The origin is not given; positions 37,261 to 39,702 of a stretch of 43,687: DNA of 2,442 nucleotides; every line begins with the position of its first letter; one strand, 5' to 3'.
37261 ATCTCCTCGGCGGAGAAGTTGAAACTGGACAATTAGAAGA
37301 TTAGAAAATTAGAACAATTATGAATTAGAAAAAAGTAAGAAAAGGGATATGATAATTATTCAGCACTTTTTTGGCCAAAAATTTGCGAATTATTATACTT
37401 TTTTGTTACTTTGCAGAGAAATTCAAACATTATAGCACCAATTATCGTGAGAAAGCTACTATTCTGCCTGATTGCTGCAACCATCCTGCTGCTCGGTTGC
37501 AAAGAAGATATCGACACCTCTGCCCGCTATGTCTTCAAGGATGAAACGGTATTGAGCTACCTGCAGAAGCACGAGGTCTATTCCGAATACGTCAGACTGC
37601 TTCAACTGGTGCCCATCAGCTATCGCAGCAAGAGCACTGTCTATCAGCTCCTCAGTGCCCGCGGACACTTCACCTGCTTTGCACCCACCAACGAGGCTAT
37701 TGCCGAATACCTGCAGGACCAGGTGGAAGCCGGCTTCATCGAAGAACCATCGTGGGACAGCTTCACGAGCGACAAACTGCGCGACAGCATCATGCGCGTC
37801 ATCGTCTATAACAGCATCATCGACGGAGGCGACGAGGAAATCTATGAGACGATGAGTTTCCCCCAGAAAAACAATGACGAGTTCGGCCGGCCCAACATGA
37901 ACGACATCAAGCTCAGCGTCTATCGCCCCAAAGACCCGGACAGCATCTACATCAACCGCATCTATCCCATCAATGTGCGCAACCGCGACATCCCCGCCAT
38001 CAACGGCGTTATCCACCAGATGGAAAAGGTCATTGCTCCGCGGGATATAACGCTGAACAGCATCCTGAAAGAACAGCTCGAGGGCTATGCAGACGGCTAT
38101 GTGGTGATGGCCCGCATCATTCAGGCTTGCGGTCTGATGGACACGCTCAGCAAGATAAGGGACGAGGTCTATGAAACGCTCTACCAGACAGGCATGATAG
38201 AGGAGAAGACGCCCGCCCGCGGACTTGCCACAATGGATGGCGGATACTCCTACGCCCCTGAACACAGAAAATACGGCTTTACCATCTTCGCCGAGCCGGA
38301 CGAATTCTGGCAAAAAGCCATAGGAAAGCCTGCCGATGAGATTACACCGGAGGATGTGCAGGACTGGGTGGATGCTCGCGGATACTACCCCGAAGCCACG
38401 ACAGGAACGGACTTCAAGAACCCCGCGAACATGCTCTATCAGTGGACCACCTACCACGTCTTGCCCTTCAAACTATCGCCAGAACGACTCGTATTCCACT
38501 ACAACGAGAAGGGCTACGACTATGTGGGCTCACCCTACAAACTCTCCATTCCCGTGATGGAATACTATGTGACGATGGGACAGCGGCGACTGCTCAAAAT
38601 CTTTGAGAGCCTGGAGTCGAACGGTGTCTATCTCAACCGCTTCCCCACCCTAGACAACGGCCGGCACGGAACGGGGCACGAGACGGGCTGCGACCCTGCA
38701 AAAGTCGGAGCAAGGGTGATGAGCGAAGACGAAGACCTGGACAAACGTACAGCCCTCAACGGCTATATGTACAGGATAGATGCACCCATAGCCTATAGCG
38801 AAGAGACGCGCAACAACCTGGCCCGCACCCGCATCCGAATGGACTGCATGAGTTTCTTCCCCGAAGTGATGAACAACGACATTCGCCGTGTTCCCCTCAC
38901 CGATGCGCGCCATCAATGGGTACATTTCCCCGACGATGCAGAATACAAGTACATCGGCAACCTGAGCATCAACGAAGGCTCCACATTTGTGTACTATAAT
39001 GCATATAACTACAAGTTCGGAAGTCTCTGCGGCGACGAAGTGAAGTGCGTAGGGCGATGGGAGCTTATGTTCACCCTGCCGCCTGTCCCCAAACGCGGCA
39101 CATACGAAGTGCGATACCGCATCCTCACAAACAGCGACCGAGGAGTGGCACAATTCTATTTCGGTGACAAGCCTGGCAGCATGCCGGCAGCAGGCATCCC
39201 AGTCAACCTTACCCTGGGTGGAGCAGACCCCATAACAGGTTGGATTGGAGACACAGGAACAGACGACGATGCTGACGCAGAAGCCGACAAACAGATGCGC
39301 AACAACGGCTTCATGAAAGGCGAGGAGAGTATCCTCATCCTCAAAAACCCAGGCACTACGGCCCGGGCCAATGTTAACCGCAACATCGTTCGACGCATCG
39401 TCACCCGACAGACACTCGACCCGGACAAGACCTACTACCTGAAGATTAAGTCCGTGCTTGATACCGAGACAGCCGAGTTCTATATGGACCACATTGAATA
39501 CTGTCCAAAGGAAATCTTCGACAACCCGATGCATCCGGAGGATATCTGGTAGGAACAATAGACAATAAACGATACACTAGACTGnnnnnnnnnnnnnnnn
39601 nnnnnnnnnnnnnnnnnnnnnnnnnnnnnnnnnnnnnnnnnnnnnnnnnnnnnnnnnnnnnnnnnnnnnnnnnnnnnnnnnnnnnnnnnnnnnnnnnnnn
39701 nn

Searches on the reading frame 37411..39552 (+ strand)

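Call 71: search_protein_families(library=pfam, proteins=[window:37411-39552:+], max_evalue=0.00001)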
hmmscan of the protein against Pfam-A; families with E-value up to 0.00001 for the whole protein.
window:37411-39552:+ (713 aa): 1 family
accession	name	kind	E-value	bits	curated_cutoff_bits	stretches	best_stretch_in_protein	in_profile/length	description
PF02469.27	Fasciclin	-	2.5e-09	37.8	22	1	74-210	12-123/123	Fasciclin domain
